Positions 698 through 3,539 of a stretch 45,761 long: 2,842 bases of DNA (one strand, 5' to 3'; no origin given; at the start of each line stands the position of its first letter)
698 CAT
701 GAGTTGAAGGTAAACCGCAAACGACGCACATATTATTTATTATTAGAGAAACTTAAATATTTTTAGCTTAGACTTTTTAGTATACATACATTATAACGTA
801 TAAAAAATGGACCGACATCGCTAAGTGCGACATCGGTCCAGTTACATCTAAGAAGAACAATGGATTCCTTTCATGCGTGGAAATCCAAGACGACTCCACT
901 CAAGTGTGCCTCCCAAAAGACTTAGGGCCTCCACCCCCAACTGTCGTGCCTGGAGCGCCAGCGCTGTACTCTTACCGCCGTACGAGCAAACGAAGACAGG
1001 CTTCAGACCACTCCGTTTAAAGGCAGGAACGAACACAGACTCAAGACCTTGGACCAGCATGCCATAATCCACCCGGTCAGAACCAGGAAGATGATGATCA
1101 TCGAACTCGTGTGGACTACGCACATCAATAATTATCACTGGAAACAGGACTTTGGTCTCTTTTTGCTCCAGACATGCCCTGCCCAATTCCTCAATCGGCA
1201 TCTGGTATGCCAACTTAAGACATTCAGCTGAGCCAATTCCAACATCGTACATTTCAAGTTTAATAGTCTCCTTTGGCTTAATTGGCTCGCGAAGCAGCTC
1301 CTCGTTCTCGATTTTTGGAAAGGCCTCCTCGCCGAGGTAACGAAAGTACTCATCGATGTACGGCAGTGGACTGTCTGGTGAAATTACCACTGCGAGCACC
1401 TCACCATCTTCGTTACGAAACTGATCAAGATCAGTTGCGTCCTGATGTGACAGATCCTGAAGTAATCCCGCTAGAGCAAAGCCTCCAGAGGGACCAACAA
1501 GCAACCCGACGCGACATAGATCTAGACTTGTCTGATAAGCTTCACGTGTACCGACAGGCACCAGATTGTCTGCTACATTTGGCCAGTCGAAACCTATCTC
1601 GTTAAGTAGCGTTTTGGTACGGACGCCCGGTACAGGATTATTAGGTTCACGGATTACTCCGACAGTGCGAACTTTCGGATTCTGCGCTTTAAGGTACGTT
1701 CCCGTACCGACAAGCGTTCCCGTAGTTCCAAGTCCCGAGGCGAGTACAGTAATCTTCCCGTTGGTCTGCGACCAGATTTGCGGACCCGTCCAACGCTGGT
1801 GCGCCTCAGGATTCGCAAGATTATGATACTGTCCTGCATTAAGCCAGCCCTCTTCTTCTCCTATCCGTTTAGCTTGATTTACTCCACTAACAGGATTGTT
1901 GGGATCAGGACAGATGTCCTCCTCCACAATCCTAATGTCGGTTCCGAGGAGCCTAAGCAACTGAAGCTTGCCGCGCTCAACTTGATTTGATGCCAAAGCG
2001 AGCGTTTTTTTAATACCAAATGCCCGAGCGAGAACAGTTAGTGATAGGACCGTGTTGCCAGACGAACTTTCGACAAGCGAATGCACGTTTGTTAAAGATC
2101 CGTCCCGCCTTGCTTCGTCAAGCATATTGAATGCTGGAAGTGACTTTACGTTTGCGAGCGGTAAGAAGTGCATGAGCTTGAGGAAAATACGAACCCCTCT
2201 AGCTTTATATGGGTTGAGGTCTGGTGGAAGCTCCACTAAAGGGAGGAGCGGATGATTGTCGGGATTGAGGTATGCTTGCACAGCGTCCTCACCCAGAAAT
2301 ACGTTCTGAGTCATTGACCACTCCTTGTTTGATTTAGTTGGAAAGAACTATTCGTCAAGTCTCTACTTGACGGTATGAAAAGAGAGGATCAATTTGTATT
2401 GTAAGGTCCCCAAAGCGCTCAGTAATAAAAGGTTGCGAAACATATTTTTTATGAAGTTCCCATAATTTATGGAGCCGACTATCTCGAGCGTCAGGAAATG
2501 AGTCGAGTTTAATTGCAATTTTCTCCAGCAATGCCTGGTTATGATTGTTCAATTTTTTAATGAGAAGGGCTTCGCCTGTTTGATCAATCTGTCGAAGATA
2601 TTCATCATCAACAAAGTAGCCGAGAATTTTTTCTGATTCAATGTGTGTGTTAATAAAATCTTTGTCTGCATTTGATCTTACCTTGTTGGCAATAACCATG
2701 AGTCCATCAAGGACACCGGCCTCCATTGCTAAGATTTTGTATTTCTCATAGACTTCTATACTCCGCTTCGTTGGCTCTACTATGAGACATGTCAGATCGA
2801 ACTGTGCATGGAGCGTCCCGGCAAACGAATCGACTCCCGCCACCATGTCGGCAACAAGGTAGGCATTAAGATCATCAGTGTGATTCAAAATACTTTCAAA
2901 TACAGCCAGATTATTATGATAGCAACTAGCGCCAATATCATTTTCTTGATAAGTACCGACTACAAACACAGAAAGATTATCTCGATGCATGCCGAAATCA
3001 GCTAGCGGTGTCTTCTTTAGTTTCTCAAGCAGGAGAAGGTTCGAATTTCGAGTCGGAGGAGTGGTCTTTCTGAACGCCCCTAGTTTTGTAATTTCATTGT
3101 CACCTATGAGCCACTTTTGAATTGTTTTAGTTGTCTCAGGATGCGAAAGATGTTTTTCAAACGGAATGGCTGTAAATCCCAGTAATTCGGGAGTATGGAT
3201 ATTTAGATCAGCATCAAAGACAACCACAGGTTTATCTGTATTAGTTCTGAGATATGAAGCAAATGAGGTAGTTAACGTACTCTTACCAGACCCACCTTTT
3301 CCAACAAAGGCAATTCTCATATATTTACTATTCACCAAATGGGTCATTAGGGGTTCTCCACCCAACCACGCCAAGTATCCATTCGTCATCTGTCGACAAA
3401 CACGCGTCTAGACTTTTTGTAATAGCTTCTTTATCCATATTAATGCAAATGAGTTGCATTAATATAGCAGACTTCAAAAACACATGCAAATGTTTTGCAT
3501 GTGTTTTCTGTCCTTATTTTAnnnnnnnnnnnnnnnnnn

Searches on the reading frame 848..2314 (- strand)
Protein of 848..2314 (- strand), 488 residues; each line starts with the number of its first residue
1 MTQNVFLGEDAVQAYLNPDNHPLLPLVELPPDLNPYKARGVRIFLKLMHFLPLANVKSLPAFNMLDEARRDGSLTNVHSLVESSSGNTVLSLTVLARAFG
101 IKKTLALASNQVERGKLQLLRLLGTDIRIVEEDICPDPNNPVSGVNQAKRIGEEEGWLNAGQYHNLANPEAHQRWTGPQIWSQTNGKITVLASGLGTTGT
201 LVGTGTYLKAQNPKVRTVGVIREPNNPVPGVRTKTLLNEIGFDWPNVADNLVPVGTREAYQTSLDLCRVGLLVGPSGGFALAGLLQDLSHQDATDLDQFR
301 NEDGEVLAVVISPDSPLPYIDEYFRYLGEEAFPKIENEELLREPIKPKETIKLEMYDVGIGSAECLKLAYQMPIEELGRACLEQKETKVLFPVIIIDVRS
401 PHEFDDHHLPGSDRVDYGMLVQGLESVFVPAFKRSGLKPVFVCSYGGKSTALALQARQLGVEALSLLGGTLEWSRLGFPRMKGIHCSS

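Call 59: search_protein_families(library=pfam, proteins=[window:848-2314:-], max_evalue=0.0001)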
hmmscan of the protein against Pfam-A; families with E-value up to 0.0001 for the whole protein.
window:848-2314:- (488 aa): 2 families
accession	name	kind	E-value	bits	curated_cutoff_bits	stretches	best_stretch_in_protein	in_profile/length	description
PF00291.31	PALP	-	7.9e-42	144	35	1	25-289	9-281/295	Pyridoxal-phosphate dependent enzyme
PF00581.25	Rhodanese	-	3.2e-08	34.4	22.2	1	393-475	14-101/102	Rhodanese-like domain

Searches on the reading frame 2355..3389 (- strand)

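Call 59: search_protein_families(library=pfam, proteins=[window:2355-3389:-], max_evalue=0.0001)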
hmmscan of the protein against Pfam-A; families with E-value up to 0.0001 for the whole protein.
window:2355-3389:- (344 aa): 2 families
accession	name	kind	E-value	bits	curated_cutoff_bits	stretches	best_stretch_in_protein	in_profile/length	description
PF01656.29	CbiA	-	5.1e-09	36.6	25.4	1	30-260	6-110/125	CobQ/CobB/MinD/ParA nucleotide binding domain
PF10609.15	ParA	-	2.4e-05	24.3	27.1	1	28-75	9-56/246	NUBPL iron-transfer P-loop NTPase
